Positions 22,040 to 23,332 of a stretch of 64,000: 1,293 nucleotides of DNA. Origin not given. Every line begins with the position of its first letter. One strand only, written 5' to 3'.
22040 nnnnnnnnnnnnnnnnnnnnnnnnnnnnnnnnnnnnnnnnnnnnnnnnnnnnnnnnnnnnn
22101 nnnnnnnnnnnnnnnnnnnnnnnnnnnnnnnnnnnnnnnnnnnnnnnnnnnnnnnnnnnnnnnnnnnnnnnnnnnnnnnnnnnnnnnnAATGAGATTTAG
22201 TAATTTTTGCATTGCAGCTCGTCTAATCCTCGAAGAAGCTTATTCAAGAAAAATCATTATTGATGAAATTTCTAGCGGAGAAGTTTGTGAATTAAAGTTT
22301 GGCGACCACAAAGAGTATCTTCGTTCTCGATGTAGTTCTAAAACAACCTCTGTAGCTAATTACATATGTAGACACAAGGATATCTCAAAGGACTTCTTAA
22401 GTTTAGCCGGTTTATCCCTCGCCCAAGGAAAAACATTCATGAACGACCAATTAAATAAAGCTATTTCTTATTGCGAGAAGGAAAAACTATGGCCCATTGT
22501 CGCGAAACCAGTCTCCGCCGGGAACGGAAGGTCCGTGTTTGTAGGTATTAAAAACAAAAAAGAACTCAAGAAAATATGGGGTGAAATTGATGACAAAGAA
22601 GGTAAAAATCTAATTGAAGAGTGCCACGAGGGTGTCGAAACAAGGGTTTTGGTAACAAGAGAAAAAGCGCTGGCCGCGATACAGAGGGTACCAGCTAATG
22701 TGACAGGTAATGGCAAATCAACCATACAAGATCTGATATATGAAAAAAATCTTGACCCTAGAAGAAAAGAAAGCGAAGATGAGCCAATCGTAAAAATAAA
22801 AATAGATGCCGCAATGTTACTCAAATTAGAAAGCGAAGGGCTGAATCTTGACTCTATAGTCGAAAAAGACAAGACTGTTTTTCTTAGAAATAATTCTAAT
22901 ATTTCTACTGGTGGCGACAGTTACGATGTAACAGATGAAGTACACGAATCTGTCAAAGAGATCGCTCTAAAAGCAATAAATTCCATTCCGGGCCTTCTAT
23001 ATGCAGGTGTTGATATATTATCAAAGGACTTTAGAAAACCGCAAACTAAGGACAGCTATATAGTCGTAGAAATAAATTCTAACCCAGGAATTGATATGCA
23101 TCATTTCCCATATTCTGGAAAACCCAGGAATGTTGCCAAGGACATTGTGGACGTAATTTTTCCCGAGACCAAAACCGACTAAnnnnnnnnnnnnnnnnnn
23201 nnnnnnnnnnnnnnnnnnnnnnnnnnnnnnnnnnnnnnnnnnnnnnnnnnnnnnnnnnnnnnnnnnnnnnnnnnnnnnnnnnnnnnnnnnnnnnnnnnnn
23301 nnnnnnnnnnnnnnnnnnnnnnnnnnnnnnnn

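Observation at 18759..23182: Cluster of four ATP-grasp-type ligases (RimK-like + two stand-alone CphA G-domain paralogs + large ATP-grasp-like protein) inserted between ruvC and ruvA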

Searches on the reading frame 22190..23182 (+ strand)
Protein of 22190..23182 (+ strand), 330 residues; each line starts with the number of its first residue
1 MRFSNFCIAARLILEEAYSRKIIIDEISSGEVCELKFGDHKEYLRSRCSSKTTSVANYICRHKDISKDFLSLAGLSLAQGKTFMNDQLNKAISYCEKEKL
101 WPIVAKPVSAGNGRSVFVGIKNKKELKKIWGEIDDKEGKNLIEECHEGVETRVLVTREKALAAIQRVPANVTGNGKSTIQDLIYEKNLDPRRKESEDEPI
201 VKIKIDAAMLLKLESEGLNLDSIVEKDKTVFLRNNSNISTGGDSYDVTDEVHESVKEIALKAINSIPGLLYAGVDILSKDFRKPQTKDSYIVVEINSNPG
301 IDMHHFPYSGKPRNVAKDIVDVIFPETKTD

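Call 3: search_protein_families(library=pfam, proteins=[window:22190-23182:+], max_evalue=0.01)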
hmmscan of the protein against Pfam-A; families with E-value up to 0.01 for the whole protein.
window:22190-23182:+ (330 aa): 5 families
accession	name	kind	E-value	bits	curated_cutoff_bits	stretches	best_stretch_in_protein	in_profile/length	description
PF08443.16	RimK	-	1.9e-10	41.1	21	1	236-321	114-186/188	RimK-like ATP-grasp domain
PF07478.18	Dala_Dala_lig_C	-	8.8e-07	29.1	24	0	77-163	9-98/204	D-ala D-ala ligase C-terminus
PF02655.19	ATP-grasp_3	-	0.00015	22.3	23.2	0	238-297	102-155/160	ATP-grasp domain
PF02955.21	GSH-S_ATP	-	0.00035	20.5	23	0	81-171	14-107/175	Prokaryotic glutathione synthetase, ATP-grasp domain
PF01071.24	GARS_A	-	0.0047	17.2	27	0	63-155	3-98/194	Phosphoribosylglycinamide synthetase, ATP-grasp (A) domain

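Call 4: search_protein_families(library=ncbifam, proteins=[window:22190-23182:+], max_evalue=0.01)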
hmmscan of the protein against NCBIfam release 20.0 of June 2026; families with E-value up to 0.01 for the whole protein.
window:22190-23182:+ (330 aa): 14 families
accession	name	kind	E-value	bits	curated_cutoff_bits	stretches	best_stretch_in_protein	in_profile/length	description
TIGR02068.2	cya_phycin_syn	equivalog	1.5e-81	274.6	850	1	10-328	161-475/862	cyanophycin synthetase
NF010623.0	PRK14016.1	subfamily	1.5e-80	271.5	877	1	11-328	163-476/871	cyanophycin synthetase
NF002688.0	PRK02471.1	equivalog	3.7e-66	224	425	1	10-327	435-755/756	bifunctional glutamate--cysteine ligase GshA/glutathione synthetase GshB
TIGR01435.1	glu_cys_lig_rel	equivalog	3e-49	167.9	656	1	32-324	438-719/719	bifunctional glutamate--cysteine ligase/glutathione synthetase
TIGR03103.1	trio_acet_GNAT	equivalog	1.4e-44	152.6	569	1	7-329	241-546/547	N-acetylglutaminylglutamine synthetase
TIGR00768.1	rimK_fam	subfamily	2.3e-13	50.1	143.4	2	235-305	200-261/276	RimK family alpha-L-glutamate ligase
NF040720.1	MptN_Meth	equivalog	1.6e-12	47.1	350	2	236-302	214-272/291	tetrahydromethanopterin:alpha-L-glutamate ligase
NF002378.0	PRK01372.1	subfamily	7e-11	41.4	243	1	55-168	93-201/305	D-alanine--D-alanine ligase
TIGR01205.1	D_ala_D_alaTIGR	subfamily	6.7e-08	31.9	245.65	1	55-169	99-215/318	D-alanine--D-alanine ligase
TIGR02144.1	LysX_arch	equivalog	2.1e-06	27.1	275.6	1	236-300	200-255/281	lysine biosynthesis protein LysX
TIGR04443.1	F420_CofF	equivalog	4e-06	26.1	300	1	250-301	217-260/283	coenzyme gamma-F420-2:alpha-L-glutamate ligase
NF000091.3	D_ala_D_ser_VanG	exception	1.7e-05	23.8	495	1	55-156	128-228/344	D-alanine--D-serine ligase VanG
NF002528.0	PRK01966.1-4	subfamily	0.00011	21.1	262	0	56-159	135-241/366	D-alanine--D-alanine ligase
NF002525.0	PRK01966.1-1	equivalog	0.0023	17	457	0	55-150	133-228/364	D-alanine--D-alanine ligase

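Call 8: find_encoding_contigs(protein=window:22190-23182:+, flank=10000, max_places=6)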
Protein window:22190-23182:+ (330 aa): 5 contigs read that carry it; 5 places shown.
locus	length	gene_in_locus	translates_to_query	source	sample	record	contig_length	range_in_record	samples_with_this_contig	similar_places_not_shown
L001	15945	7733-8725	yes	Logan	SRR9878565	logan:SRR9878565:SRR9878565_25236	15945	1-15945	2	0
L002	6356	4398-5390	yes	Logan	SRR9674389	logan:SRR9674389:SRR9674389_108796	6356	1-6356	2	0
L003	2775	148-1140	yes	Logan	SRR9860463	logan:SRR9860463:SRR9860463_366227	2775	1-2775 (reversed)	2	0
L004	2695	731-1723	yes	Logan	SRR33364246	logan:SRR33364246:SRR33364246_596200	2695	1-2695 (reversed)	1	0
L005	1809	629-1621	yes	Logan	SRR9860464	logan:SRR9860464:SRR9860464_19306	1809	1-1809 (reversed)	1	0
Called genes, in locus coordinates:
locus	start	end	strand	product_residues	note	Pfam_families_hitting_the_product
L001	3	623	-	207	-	?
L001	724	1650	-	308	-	PF00106:adh_short (faint), PF01073:3Beta_HSD, PF01370:Epimerase, PF02719:Polysacc_synt_2, PF04321:RmlD_sub_bind, PF13460:NAD_binding_10, PF16363:GDP_Man_Dehyd, PF07993:NAD_binding_4, +1 more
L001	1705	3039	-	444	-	PF02878:PGM_PMM_I, PF02879:PGM_PMM_II, PF02880:PGM_PMM_III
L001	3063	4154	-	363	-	PF00483:NTP_transferase, PF22640:ManC_GMP_beta-helix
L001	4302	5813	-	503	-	PF24923:ATP-grasp_IQCH, PF02655:ATP-grasp_3 (weak)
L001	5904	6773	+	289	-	PF08443:RimK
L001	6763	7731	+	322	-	PF02655:ATP-grasp_3 (faint), PF07478:Dala_Dala_lig_C (faint)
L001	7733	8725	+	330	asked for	PF07478:Dala_Dala_lig_C (faint), PF08443:RimK (weak)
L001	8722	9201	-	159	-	PF02075:RuvC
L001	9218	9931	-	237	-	PF20772:TACO1_YebC_N, PF01709:Transcrip_reg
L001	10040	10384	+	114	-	-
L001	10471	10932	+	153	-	-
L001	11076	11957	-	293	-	PF00753:Lactamase_B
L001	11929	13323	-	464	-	PF03772:Competence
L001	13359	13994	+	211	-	-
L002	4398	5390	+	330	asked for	PF07478:Dala_Dala_lig_C (faint), PF08443:RimK (weak)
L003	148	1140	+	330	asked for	PF07478:Dala_Dala_lig_C (faint), PF08443:RimK (weak)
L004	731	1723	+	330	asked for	PF07478:Dala_Dala_lig_C (faint), PF08443:RimK (weak)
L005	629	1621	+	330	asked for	PF07478:Dala_Dala_lig_C (faint), PF08443:RimK (weak)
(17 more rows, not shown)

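Call 9: find_homologous_proteins(query=window:22190-23179:+)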
Query window:22190-23179:+ (330 aa): 269 proteins with E <= 0.001 among 2180 candidates; the best 120 are listed.
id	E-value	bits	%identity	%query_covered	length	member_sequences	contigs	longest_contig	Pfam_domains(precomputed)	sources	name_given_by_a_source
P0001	7.8e-211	717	98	100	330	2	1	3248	PF08443.17,PF07478.19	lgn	-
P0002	1.6e-128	446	60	100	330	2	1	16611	PF02955.22,PF02786.23,PF08443.17,PF02655.20,PF07478.19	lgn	-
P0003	2.9e-117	409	58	98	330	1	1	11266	PF02955.22,PF08443.17,PF07478.19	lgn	-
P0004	3.3e-104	367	54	99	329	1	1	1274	PF08443.17,PF01071.25,PF07478.19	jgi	jgi:cyanophycin synthetase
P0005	1.6e-99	351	51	99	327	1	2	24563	PF14397.12,PF02786.23,PF08443.17,PF02655.20,PF01071.25,PF07478.19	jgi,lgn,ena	-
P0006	7.6e-99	349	52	100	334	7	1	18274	PF08443.17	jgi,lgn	-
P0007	1.0e-88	316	48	98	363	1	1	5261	-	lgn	-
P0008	3.4e-88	314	47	97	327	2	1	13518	PF08443.17,PF02655.20,PF07478.19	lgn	-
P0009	3.8e-86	307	48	99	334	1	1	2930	PF02786.23,PF08443.17,PF07478.19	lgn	-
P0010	3.4e-84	301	45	98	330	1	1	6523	PF02655.20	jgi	jgi:cyanophycin synthetase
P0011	4.3e-84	300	48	98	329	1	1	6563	-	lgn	-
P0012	3.2e-81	291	46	98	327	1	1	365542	PF02786.23,PF08443.17,PF02655.20,PF07478.19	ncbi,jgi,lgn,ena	ncbi:MAG: hypothetical protein WC107_01550 [Patescibacteria group bacterium]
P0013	4.1e-81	291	46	98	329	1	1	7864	-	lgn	-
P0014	1.2e-79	286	47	96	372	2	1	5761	PF14397.12,PF02786.23,PF08443.17,PF02655.20,PF01071.25,PF18419.7,PF07478.19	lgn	-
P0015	4.0e-79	284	45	98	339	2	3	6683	PF08443.17,PF02655.20,PF01071.25,PF07478.19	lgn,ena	-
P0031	4.9e-74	267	42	99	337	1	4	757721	PF02786.23,PF08443.17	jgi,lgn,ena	jgi:cyanophycin synthetase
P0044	4.1e-72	261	41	98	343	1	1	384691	PF02786.23,PF08443.17,PF01071.25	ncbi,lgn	ncbi:MAG: hypothetical protein ACOZBH_00305 [Patescibacteria group bacterium]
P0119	4.8e-49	185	37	97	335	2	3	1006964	PF08443.17,PF18419.7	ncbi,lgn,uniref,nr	ncbi:bifunctional glutamate--cysteine ligase GshA/glutathione synthetase GshB [Leptospira congkakens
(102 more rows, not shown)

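Call 10: search_solved_structures(query=window:22190-23179:+, max_evalue=0.001, show_alignments=1)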
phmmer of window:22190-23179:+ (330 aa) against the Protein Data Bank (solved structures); distinct sequences matched with E-value up to 0.001: 9.
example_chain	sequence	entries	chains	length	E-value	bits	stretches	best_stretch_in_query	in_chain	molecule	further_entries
7lg5_A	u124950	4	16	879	1.2e-50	175.7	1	11-326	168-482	Cyanophycin synthase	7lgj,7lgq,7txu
7txv_A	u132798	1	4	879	1.2e-50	175.7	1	11-326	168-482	Cyanophycin synthase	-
3ln7_A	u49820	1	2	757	3e-50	174.5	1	9-327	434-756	Glutathione biosynthesis bifunctional protein gshAB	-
7wac_A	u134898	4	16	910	3.6e-48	167.6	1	11-328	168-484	Cyanophycin synthase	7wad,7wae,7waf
7lgn_A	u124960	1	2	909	1.9e-43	152.1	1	16-326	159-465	Cyanophycin synthase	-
7lgm_A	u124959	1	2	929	4.4e-39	137.8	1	12-326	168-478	Cyanophycin synthase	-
7ta5_A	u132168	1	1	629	4.1e-38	134.6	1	11-327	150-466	Glutathione synthase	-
8fxh_A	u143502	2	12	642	2.7e-36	128.6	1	57-326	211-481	RimK domain-containing protein ATP-grasp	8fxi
3ln6_A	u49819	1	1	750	1.1e-29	106.9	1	30-326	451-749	Glutathione biosynthesis bifunctional protein gshAB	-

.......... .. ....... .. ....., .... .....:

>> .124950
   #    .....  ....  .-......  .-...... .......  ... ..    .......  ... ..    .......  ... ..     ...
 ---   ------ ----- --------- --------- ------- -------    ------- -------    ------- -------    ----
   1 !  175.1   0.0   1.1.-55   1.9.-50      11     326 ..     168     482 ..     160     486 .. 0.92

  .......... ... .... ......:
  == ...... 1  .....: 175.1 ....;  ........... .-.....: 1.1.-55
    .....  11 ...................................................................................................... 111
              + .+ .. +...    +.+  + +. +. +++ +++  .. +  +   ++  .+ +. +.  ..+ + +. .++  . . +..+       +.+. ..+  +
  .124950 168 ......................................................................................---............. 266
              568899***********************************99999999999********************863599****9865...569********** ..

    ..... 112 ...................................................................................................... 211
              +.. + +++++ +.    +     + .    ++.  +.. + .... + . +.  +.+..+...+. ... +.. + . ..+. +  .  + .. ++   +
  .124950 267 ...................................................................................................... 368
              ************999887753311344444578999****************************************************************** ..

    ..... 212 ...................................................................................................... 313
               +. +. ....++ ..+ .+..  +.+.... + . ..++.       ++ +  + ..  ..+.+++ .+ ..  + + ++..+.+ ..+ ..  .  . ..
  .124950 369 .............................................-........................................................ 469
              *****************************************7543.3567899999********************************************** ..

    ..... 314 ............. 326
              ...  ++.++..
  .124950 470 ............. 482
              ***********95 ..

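Call 17: find_related_loci(query=A1, collection=genome_contigs, flank=10000)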
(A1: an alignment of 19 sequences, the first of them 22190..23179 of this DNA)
Query A1 (330 aa) in genome_contigs; peptide patterns used: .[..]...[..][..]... (x = any residue, [..] = any of these).
599 stretches matched a pattern (row limit reached: there are more); 589 encode a relative of the query (tblastn E <= 1e-3); the best 80 are kept; 80 distinct loci.
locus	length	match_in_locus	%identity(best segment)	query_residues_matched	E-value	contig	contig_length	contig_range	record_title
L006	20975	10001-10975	46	8-328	1e-84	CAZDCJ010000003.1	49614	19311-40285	MAG TPA_asm: uncultured Candidatus Saccharibacteria bacterium isolate SRP294416_co1_57 genome assembly, contig: NODE_978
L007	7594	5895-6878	43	5-328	8e-82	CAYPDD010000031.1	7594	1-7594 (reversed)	MAG TPA_asm: uncultured Candidatus Saccharibacteria bacterium isolate SRP272421_co2_75 genome assembly, contig: NODE_380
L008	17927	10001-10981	42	7-329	5e-79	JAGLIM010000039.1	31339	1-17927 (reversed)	MAG: Candidatus Paceibacterota bacterium isolate RS_2_5 ROV157_2.bin.5.fa_39, whole genome shotgun sequence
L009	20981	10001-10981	41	3-328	3e-76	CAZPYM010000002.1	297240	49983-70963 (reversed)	MAG TPA_asm: uncultured Gammaproteobacteria bacterium isolate SRP178699_co1_170 genome assembly, contig: NODE_7_length_2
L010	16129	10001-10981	43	3-328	6e-76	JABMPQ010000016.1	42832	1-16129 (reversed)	MAG: Parcubacteria group bacterium isolate bin.624 k141_1643796, whole genome shotgun sequence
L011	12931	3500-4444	37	12-327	2e-72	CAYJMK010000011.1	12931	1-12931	MAG TPA_asm: uncultured Candidatus Saccharibacteria bacterium isolate ERP125453_co1_1 genome assembly, contig: NODE_5302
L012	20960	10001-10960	40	11-326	7e-71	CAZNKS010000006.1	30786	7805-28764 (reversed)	MAG TPA_asm: uncultured Pseudomonadales bacterium isolate SRP170004_co1_558 genome assembly, contig: NODE_2094_length_30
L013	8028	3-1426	39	8-330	3e-70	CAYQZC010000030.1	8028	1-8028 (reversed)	MAG TPA_asm: uncultured Pseudomonadales bacterium isolate SRP292972_co1_124 genome assembly, contig: NODE_3691_length_80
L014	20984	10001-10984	38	4-326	8e-67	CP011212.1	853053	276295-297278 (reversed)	MAG: candidate division TM6 bacterium GW2011_GWF2_28_16 chromosome, complete genome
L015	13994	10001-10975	36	8-328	1e-65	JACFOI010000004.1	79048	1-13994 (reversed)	MAG: Patescibacteria group bacterium isolate BROCD046 NODE_348_length_79048_cov_8.298609, whole genome shotgun sequence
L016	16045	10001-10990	37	5-329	4e-64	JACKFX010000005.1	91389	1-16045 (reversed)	MAG: Pseudomonadales bacterium isolate HK-STAS-PATE-16 HK-STAS-PATE-16_5, whole genome shotgun sequence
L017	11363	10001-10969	38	11-328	5e-62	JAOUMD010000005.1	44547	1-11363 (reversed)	MAG: Candidatus Paceibacterota bacterium isolate 8_1_July_SF_Bin25 8_1_July_SF_Bin25_scaffold_196_c1, whole genome shotg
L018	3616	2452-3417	37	12-328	9e-62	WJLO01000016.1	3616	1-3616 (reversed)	MAG: Candidatus Paceibacterota bacterium isolate Bin_542 k141_434227, whole genome shotgun sequence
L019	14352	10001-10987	37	5-328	1e-61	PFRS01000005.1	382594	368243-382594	MAG: Candidatus Pacebacteria bacterium CG_4_9_14_0_2_um_filter_40_15 CG_4_9_14_0.2_um_filter_scaffold_4_c, whole genome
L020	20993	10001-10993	38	5-330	3e-66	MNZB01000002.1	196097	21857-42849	MAG: Candidatus Pacebacteria bacterium CG2_30_36_39 cg2_3.0_scaffold_6_c, whole genome shotgun sequence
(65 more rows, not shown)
